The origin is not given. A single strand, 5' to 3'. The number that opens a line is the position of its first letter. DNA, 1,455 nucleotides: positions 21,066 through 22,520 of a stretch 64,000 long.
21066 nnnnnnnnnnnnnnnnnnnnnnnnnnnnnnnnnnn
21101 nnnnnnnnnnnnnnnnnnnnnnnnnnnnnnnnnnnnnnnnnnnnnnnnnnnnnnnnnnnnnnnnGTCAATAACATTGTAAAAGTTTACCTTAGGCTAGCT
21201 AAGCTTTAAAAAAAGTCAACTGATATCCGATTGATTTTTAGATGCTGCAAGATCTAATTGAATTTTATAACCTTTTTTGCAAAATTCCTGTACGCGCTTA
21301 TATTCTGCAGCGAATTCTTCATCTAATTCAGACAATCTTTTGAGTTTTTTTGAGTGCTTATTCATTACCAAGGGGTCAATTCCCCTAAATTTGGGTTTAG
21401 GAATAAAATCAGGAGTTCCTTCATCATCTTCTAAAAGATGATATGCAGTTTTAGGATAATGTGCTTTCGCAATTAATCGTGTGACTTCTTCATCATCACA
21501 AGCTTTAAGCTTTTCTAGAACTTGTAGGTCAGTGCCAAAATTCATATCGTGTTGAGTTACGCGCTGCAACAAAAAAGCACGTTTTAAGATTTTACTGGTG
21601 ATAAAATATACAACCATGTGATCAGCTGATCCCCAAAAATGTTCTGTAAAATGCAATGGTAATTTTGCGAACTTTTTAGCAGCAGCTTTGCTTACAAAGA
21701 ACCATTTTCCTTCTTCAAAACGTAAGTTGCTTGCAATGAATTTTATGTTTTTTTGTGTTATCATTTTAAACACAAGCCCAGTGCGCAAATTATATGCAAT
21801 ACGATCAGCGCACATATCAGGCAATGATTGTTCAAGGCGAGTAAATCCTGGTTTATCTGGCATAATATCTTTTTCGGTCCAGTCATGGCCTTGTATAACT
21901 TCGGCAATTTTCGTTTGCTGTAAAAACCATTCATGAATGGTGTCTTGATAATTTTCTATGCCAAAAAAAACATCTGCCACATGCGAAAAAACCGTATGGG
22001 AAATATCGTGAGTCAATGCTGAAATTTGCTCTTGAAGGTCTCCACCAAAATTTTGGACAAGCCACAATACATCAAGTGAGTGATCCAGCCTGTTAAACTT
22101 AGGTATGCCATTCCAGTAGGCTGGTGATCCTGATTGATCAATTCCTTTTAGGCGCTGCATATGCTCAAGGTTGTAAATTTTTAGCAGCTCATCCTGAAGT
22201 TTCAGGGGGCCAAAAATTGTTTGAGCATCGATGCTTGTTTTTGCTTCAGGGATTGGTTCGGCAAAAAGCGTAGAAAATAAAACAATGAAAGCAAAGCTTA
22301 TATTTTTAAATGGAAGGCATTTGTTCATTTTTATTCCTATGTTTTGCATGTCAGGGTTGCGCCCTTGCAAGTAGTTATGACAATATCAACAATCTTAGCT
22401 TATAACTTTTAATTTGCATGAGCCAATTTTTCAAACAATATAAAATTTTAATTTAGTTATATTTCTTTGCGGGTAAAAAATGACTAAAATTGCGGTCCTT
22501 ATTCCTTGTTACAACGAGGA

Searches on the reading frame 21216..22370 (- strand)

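Call 69: search_protein_families(library=pfam, proteins=[window:21216-22370:-], max_evalue=0.000001)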
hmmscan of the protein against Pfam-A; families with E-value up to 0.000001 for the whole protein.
window:21216-22370:- (384 aa): 0 families

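Call 71: search_protein_families(library=ncbifam, proteins=[window:21216-22370:-], max_evalue=0.001)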
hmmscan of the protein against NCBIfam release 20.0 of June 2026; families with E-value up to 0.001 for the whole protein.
window:21216-22370:- (384 aa): 0 families

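Call 90: search_protein_families(library=pfam, proteins=[window:21216-22370:-], max_evalue=1)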
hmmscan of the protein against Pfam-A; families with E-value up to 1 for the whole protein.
window:21216-22370:- (384 aa): 1 family
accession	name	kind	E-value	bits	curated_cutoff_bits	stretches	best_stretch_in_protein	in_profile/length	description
PF01966.28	HD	-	0.0032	18.2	22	1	94-130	1-43/116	HD domain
